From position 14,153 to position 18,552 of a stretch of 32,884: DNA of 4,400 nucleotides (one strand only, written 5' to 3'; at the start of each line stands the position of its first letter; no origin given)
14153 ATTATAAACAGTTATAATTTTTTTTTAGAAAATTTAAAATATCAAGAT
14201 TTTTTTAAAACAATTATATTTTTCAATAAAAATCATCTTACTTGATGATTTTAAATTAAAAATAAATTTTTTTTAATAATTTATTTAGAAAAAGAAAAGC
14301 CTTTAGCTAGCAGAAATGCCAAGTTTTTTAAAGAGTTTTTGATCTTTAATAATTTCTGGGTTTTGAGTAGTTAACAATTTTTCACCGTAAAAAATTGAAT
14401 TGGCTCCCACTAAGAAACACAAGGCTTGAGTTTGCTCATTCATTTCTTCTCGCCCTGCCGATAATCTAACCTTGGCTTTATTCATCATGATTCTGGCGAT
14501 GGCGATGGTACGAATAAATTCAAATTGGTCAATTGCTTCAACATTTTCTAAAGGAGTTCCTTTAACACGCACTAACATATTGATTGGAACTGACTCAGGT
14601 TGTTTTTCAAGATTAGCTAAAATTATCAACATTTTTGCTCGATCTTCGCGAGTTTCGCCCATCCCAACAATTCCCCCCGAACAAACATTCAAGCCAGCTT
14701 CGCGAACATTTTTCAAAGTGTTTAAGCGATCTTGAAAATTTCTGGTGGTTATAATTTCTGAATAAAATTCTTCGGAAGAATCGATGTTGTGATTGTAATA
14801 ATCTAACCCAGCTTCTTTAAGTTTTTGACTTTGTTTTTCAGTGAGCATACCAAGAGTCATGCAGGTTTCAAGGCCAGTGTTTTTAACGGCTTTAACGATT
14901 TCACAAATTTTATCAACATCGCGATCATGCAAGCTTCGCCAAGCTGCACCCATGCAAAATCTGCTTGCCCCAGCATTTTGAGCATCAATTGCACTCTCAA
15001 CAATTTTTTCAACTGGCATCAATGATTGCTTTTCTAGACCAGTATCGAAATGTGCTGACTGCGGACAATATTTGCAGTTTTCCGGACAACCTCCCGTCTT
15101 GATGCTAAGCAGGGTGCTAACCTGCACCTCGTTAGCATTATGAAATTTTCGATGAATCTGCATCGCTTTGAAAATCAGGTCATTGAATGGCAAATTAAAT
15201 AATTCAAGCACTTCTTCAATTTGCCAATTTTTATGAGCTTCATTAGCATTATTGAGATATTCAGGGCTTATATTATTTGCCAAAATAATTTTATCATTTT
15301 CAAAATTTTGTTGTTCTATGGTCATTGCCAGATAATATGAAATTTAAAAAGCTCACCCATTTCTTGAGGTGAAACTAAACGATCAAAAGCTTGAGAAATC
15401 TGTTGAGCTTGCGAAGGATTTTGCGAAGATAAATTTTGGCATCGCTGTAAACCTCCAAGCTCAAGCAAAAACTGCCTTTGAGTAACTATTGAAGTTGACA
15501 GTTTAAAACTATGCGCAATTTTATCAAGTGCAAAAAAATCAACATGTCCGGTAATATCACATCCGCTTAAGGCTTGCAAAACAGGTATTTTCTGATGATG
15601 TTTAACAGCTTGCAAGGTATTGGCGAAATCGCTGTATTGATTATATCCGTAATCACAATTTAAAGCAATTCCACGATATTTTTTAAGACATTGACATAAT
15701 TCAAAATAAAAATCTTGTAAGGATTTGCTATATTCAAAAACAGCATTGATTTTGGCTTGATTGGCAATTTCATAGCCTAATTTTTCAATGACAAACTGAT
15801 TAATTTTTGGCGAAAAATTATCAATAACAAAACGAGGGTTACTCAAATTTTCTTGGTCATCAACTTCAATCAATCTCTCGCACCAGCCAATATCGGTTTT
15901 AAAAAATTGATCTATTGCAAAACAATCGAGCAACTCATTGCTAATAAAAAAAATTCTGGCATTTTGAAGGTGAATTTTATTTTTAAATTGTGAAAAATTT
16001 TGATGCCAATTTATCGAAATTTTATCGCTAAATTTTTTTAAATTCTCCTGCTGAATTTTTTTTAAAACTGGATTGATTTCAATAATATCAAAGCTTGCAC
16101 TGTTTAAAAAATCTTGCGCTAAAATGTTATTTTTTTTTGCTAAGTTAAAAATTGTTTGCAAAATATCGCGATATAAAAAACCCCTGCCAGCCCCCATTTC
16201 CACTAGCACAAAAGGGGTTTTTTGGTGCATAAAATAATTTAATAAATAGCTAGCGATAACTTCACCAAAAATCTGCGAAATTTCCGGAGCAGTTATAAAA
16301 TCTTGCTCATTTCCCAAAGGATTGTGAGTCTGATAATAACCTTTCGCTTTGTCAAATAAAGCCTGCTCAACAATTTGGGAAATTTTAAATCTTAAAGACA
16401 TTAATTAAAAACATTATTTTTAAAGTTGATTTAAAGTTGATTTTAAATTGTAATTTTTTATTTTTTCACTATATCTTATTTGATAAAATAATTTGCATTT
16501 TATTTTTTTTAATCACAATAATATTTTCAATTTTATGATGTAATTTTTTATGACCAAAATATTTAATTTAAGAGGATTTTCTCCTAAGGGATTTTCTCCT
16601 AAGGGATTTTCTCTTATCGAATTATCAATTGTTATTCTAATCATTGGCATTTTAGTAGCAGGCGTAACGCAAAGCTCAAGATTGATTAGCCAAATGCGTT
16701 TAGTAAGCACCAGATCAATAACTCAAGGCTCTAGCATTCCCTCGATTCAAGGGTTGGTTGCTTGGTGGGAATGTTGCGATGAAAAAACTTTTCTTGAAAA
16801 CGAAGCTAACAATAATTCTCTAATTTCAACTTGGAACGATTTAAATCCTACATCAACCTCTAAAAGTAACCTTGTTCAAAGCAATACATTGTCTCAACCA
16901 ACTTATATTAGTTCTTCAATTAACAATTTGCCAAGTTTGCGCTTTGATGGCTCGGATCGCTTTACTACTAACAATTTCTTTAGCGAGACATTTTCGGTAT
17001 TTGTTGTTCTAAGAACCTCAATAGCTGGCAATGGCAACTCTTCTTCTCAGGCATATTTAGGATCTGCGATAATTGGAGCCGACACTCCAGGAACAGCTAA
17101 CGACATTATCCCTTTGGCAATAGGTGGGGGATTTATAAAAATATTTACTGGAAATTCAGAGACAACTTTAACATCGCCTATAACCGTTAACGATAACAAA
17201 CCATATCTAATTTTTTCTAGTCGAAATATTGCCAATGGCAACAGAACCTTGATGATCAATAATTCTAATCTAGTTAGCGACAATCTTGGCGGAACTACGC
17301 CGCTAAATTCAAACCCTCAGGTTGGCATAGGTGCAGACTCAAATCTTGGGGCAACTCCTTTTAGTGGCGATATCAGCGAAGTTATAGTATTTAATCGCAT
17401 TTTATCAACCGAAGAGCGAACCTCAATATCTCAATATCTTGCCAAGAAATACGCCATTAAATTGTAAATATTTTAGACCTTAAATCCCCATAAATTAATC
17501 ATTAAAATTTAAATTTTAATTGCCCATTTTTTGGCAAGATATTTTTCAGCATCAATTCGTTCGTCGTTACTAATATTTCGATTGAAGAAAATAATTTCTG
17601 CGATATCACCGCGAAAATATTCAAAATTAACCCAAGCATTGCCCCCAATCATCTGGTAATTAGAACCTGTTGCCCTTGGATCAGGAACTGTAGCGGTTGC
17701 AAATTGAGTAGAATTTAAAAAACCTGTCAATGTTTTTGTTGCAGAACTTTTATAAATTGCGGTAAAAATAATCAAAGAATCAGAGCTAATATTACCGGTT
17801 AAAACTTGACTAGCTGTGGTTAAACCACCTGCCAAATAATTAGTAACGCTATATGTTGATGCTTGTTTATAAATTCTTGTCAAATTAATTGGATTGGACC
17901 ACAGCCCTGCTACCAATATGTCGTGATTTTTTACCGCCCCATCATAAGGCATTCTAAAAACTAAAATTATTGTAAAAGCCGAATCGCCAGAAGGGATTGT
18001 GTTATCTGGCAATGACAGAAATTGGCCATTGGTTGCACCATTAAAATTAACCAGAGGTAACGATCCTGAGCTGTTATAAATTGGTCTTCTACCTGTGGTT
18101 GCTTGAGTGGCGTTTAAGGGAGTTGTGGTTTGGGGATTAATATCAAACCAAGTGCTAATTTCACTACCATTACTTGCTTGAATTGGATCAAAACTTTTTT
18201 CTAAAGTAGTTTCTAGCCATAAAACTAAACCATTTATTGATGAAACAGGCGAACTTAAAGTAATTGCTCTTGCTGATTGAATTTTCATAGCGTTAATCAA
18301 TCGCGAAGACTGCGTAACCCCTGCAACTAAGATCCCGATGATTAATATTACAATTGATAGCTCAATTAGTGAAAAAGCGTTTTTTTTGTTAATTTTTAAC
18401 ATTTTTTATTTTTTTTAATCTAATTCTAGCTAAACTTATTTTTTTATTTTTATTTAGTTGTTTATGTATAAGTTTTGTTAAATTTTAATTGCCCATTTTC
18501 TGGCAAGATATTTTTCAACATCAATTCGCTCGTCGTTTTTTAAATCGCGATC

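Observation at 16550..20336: Cluster of four ~300-aa proteins fusing an invariant type IV pilin/pseudopilin N-terminus to a divergent LamG-like body, with no assembly machinery nearby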

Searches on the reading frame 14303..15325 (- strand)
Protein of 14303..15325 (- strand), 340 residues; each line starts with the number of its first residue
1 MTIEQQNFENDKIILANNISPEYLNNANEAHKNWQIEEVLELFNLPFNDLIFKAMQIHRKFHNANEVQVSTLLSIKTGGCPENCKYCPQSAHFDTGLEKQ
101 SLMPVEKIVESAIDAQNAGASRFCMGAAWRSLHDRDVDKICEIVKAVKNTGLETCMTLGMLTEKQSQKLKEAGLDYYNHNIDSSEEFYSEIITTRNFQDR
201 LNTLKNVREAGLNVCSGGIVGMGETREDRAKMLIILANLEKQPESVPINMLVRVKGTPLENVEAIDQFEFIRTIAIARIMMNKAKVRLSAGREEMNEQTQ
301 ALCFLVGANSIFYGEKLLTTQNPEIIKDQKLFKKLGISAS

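Call 8: search_protein_families(library=pfam, proteins=[window:14303-15325:-], max_evalue=0.001)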
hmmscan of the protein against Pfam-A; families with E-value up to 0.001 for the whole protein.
window:14303-15325:- (340 aa): 2 families
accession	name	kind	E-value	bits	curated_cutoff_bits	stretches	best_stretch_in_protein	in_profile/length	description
PF06968.18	BATS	-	4.7e-29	100.8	22.2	1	247-337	1-87/88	Biotin and Thiamin Synthesis associated domain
PF04055.27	Radical_SAM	-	2.3e-27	96.6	29.5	1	75-233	2-163/166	Radical SAM superfamily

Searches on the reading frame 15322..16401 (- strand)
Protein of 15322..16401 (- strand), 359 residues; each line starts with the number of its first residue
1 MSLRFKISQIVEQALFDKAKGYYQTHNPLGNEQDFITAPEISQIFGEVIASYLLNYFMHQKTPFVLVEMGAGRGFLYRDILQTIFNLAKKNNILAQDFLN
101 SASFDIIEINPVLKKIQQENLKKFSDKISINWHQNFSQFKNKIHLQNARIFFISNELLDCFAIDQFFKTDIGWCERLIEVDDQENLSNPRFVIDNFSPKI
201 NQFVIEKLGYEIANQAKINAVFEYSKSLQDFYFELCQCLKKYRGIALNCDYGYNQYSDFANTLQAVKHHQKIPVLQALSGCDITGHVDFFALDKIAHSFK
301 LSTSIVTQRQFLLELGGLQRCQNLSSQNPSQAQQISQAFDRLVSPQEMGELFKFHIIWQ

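Call 7: search_protein_families(library=pfam, proteins=[window:15322-16401:-], max_evalue=0.001)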
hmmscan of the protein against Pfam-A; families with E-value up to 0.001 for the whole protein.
window:15322-16401:- (359 aa): 1 family
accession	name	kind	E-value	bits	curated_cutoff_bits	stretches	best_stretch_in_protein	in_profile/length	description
PF02636.23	Methyltransf_28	-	2.1e-42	145.7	23.3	1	48-302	1-244/249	Putative S-adenosyl-L-methionine-dependent methyltransferase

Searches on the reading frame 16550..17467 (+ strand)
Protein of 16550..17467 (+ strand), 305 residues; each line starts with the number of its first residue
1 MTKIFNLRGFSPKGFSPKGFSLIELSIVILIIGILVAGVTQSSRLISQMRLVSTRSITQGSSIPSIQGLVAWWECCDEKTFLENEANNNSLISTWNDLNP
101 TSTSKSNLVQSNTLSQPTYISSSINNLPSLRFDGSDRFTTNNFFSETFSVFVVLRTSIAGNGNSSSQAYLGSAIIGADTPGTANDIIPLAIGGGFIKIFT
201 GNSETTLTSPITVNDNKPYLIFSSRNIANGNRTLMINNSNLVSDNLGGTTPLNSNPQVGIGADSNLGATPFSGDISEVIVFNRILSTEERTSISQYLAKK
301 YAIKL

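Call 5: search_protein_families(library=pfam, proteins=[window:16550-17467:+], max_evalue=1)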
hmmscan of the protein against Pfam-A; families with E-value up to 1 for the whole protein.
window:16550-17467:+ (305 aa): 2 families
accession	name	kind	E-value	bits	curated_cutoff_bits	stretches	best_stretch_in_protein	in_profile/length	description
PF13385.13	Laminin_G_3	-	2.2e-06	28.3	27.6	1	195-289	55-149/151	Concanavalin A-like lectin/glucanases superfamily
PF07963.17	N_methyl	-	7e-06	25.8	21.2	1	18-39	5-26/27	Prokaryotic N-terminal methylation motif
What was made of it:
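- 16550..17467 (+): Paralog A (305 aa). Leader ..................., cleavage-type site G|FSLIE (Phe+1 at 16607), alpha-1 helix, LamG body. N_methyl 25.8 bits and Laminin_G_3 28.3 bits, both above Pfam thresholds (call 5).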

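Call 6: search_protein_families(library=ncbifam, proteins=[window:16550-17467:+], max_evalue=1)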
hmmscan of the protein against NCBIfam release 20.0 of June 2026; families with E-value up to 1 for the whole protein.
window:16550-17467:+ (305 aa): 8 families
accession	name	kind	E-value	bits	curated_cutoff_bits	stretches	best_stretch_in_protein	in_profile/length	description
TIGR02532.1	IV_pilin_GFxxxE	domain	5.2e-07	29.2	16.3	1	18-39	2-23/24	prepilin-type N-terminal cleavage/methylation domain-containing protein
TIGR01708.2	typeII_sec_gspH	equivalog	6e-05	23.1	80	1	18-44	2-28/169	type II secretion system minor pseudopilin GspH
TIGR01710.1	typeII_sec_gspG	equivalog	0.0099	15.9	88.85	1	18-40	1-23/134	type II secretion system major pseudopilin GspG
NF041775.1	typeIV_PilA_Myxo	equivalog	0.014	15.3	400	1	18-37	11-30/214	type IV pilin protein PilA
TIGR03046.1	PS_II_psbV2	equivalog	0.017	14.7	148.35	1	208-284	38-109/157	photosystem II cytochrome PsbV2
NF040999.1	pilin_ComGC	equivalog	0.032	14.4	75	1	18-36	2-20/84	competence type IV pilus major pilin ComGC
NF007800.0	PRK10506.1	equivalog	0.077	12.8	158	1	18-54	9-46/163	prepilin peptidase-dependent protein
NF007862.0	PRK10574.1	equivalog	0.5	10.5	138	1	18-37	5-24/145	prepilin peptidase-dependent pilin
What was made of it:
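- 16550..17467 (+): TIGR02532 (call 6).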

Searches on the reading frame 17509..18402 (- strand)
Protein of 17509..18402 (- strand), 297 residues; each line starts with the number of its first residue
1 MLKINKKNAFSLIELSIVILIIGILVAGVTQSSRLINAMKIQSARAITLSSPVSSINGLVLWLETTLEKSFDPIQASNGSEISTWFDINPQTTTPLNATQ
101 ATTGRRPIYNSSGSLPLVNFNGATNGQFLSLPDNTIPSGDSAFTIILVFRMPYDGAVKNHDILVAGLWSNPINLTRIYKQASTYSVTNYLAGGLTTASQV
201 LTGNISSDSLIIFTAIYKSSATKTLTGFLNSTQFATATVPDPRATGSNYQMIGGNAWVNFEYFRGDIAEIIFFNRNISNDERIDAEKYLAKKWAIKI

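Call 5: search_protein_families(library=pfam, proteins=[window:17509-18402:-], max_evalue=1)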
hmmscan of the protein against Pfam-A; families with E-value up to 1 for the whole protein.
window:17509-18402:- (297 aa): 3 families
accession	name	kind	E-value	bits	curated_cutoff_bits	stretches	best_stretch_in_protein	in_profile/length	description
PF07963.17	N_methyl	-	9.2e-06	25.5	21.2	1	5-29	2-26/27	Prokaryotic N-terminal methylation motif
PF13385.13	Laminin_G_3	-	0.0001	22.9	27.6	1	126-281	4-149/151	Concanavalin A-like lectin/glucanases superfamily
PF01774.22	UreD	-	0.14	12.7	27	1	101-167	30-98/201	UreD urease accessory protein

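Call 6: search_protein_families(library=ncbifam, proteins=[window:17509-18402:-], max_evalue=1)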
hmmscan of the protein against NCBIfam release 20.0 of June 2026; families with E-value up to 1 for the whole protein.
window:17509-18402:- (297 aa): 7 families
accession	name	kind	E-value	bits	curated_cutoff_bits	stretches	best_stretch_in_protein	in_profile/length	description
TIGR02532.1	IV_pilin_GFxxxE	domain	1.7e-05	24.4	16.3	1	8-29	2-23/24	prepilin-type N-terminal cleavage/methylation domain-containing protein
TIGR01708.2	typeII_sec_gspH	equivalog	0.0019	18.2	80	1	10-34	4-28/169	type II secretion system minor pseudopilin GspH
NF041775.1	typeIV_PilA_Myxo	equivalog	0.068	13.1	400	1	7-28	10-31/214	type IV pilin protein PilA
NF040999.1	pilin_ComGC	equivalog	0.085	13.1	75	1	8-26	2-20/84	competence type IV pilus major pilin ComGC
TIGR01710.1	typeII_sec_gspG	equivalog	0.097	12.7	88.85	1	9-31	2-24/134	type II secretion system major pseudopilin GspG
NF007862.0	PRK10574.1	equivalog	0.11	12.6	138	1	5-27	2-24/145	prepilin peptidase-dependent pilin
NF052344.1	slr1601_fam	subfamily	0.15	12.1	70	1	14-78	6-71/91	slr1601 family putative cell division protein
